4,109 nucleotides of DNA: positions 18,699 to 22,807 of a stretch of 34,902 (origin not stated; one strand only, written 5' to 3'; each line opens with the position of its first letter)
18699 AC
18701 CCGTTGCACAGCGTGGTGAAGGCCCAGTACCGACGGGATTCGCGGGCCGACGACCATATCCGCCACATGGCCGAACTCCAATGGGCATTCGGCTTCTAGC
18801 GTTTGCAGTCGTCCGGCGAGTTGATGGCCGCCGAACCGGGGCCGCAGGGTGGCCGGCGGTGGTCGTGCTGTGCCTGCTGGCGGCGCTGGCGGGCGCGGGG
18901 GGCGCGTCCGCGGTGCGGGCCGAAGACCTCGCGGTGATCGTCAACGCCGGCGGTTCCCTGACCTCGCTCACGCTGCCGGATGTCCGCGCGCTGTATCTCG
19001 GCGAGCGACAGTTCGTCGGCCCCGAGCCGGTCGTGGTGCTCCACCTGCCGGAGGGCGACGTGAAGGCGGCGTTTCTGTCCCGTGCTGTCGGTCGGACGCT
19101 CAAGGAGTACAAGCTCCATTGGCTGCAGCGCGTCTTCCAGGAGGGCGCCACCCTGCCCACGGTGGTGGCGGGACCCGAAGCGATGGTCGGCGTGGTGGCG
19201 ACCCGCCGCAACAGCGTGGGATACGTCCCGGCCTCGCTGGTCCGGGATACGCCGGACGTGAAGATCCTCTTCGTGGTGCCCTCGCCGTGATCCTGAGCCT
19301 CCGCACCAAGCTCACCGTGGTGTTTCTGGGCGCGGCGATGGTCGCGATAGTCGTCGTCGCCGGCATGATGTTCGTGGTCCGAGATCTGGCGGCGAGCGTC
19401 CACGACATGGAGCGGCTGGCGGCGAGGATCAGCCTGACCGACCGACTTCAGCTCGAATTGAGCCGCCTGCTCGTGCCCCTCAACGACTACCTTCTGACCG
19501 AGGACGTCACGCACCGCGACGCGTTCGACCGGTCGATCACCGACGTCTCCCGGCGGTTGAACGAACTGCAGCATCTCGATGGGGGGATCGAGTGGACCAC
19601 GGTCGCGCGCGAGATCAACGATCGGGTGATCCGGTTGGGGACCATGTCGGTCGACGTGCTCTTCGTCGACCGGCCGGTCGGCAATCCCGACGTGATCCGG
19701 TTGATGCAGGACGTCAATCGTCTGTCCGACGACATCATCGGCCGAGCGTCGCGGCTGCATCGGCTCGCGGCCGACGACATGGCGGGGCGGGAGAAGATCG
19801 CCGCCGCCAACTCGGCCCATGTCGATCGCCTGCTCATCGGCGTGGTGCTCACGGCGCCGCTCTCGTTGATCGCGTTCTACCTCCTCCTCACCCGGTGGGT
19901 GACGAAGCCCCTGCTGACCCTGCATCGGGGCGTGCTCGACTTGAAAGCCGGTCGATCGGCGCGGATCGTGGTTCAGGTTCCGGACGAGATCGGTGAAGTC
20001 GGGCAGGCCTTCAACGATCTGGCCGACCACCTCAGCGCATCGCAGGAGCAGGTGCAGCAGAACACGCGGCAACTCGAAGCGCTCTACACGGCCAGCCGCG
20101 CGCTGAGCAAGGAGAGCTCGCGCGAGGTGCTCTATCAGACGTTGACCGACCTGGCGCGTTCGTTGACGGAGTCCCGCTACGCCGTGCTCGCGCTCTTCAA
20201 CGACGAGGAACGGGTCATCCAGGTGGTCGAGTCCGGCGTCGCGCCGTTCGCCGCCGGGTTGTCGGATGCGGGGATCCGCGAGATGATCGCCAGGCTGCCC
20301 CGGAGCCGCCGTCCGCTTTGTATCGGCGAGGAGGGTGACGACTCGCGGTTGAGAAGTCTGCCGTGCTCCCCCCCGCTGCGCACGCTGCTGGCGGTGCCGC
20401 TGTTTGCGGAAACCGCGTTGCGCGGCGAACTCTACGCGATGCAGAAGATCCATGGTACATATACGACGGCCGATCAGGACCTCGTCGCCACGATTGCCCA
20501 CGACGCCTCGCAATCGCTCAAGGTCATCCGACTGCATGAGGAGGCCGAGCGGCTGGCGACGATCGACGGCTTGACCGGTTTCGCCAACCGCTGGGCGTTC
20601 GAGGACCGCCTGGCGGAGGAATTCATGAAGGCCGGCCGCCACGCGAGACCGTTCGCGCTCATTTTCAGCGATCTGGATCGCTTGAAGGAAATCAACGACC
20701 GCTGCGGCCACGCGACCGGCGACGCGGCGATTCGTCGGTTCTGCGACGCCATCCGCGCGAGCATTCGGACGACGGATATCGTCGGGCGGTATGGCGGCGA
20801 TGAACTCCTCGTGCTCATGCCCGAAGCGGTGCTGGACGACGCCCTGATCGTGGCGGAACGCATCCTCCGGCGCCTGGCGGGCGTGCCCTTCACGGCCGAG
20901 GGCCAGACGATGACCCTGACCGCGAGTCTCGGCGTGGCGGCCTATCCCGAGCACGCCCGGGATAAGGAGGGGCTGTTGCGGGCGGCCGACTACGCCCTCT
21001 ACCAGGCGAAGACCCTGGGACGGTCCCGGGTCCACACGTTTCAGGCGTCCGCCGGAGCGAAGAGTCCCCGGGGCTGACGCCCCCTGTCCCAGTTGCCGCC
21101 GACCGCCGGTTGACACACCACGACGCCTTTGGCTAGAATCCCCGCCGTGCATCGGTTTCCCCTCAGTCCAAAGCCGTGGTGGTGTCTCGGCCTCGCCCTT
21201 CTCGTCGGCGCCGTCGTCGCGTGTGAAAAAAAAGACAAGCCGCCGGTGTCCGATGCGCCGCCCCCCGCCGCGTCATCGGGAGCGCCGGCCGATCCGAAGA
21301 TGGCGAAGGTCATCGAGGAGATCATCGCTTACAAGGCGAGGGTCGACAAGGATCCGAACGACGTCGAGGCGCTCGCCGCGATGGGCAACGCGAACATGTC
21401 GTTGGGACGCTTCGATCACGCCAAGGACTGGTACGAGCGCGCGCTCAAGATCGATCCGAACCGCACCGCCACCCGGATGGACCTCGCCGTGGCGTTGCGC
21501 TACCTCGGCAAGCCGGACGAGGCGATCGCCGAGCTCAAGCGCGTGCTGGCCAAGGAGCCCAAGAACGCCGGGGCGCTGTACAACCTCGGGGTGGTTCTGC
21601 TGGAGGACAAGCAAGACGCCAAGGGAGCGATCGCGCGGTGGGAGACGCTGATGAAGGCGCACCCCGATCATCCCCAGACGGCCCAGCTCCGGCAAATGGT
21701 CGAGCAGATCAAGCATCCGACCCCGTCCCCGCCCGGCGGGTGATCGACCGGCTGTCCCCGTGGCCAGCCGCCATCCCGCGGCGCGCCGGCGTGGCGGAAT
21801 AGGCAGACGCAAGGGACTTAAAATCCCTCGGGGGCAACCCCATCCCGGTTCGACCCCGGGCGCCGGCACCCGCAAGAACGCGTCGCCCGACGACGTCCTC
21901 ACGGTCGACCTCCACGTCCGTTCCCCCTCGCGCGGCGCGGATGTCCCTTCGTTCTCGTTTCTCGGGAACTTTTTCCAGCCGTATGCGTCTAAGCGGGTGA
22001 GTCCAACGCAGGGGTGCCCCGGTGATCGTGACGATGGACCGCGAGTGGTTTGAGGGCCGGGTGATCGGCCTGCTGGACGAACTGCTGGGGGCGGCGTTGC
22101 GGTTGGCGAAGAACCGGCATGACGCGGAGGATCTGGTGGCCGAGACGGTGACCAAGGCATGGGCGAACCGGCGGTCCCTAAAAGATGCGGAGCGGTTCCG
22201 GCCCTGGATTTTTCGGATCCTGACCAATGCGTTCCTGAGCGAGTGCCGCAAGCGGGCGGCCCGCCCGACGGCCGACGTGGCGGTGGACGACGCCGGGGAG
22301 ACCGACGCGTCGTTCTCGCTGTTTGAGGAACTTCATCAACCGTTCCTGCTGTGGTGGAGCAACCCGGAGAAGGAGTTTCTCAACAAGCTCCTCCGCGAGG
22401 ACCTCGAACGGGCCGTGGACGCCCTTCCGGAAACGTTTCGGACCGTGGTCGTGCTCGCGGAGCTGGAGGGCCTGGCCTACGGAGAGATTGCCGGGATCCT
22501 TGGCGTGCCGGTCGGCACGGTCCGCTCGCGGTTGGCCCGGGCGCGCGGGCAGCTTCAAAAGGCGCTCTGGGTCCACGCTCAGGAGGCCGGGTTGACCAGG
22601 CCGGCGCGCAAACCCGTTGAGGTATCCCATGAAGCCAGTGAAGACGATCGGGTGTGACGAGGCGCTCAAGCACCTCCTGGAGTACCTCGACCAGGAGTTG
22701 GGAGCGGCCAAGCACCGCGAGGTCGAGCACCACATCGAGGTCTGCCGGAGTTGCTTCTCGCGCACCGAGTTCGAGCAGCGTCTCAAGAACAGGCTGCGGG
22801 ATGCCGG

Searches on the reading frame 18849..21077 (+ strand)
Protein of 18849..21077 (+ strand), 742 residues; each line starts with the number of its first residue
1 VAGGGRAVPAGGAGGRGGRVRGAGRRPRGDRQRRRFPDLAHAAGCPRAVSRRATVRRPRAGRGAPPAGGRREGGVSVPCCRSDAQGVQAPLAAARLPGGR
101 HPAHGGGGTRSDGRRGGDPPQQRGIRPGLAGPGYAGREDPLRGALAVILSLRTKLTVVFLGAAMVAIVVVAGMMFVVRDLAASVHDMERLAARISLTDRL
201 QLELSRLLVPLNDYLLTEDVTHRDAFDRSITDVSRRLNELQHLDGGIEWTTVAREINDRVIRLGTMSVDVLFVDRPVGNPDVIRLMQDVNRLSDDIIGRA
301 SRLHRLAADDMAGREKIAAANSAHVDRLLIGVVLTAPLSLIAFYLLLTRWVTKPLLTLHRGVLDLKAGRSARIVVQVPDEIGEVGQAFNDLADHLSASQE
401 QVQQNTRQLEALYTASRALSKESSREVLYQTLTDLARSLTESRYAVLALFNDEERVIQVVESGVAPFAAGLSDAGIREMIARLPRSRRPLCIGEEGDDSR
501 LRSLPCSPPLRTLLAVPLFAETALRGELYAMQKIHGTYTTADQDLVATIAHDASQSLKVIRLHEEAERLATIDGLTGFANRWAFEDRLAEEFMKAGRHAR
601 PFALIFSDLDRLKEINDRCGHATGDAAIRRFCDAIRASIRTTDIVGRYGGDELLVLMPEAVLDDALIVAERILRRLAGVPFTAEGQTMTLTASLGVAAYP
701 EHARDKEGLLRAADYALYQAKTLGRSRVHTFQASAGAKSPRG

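Call 12: search_protein_families(library=pfam, proteins=[window:18849-21077:+], max_evalue=0.001)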
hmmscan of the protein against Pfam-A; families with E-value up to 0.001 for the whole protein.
window:18849-21077:+ (742 aa): 4 families
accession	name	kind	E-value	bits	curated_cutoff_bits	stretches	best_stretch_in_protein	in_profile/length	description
PF00990.26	GGDEF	-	4.5e-42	144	23.8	1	570-726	1-160/161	Diguanylate cyclase, GGDEF domain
PF01590.32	GAF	-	2.8e-09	38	22.4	1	425-557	2-133/133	GAF domain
PF00672.30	HAMP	-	3.8e-09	37.2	25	1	346-396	1-52/53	HAMP domain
PF13185.12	GAF_2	-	6.3e-08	33.3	28.6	1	423-557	2-135/136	GAF domain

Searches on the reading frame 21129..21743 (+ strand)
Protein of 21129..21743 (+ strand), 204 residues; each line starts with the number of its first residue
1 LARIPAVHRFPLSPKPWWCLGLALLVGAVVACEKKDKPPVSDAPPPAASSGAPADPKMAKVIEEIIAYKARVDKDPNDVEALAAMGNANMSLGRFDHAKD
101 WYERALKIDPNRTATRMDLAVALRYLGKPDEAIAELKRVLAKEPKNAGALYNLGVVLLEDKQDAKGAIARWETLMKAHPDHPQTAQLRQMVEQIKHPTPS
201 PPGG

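Call 12: search_protein_families(library=pfam, proteins=[window:21129-21743:+], max_evalue=0.001)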
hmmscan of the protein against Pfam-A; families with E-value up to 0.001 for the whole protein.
window:21129-21743:+ (204 aa): 22 families
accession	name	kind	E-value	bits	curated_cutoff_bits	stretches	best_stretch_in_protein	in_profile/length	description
PF07719.23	TPR_2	-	1.3e-16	59.7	27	2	80-111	2-33/34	Tetratricopeptide repeat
PF13414.12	TPR_11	-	2.6e-16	59.5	26.8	2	122-159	3-40/42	TPR repeat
PF00515.34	TPR_1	-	1.5e-15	56.7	27.8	1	80-111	2-33/34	Tetratricopeptide repeat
PF13432.12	TPR_16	-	3.5e-15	56.6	32.7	1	118-171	2-53/65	Tetratricopeptide repeat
PF13431.12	TPR_17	-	1.3e-14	53.6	24.4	1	137-162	3-28/34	Tetratricopeptide repeat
PF14559.12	TPR_19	-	1.8e-14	54.3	25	2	127-189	5-66/68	Tetratricopeptide repeat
PF23914.1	TPR_CcmH_CycH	-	3e-14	53.6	42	1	67-180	38-153/158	Cytochrome c-type biogenesis protein H TPR domain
PF13428.12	TPR_14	-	7.7e-14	51.3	23.5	2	79-120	1-42/44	Tetratricopeptide repeat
PF13181.12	TPR_8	-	1.9e-11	43.6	25.7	1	80-111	2-33/34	Tetratricopeptide repeat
PF13424.12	TPR_12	-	3.4e-11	43.6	30.1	0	71-109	35-75/77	Tetratricopeptide repeat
PF13174.12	TPR_6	-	4.5e-09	36.8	26.3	0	119-145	6-32/33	Tetratricopeptide repeat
PF13374.12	TPR_10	-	6.8e-09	35.9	27.5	0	114-141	3-30/42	Tetratricopeptide repeat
PF24575.1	TPR_Slam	-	3.9e-08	34.1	35.2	0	126-164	60-98/104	Surface lipoprotein assembly modifier, N-terminal TPR repeats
PF13371.12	TPR_9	-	3.9e-07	30.4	35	1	94-147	10-63/73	Tetratricopeptide repeat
PF04733.20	Coatomer_E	-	9.2e-07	29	21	0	77-134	199-256/290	Coatomer epsilon subunit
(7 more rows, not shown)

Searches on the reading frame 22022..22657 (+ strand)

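Call 12: search_protein_families(library=pfam, proteins=[window:22022-22657:+], max_evalue=0.001)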
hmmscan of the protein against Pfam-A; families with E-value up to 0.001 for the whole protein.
window:22022-22657:+ (211 aa): 5 families
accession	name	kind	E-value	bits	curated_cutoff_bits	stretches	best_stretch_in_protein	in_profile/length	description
PF08281.18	Sigma70_r4_2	-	7.5e-16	58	25.7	1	126-178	2-54/54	Sigma-70, region 4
PF04542.20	Sigma70_r2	-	1.8e-12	47.3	24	1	18-79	6-69/71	Sigma-70 region 2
PF04545.22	Sigma70_r4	-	5.3e-10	39.1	24.1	1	132-180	2-50/50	Sigma-70, region 4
PF07638.17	Sigma70_ECF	-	0.00018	21.9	21.1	1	123-182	125-183/185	ECF sigma factor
PF22029.2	PhyR_sigma2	-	0.00045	20.6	27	1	28-67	15-54/55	Sigma2 domain of PhyR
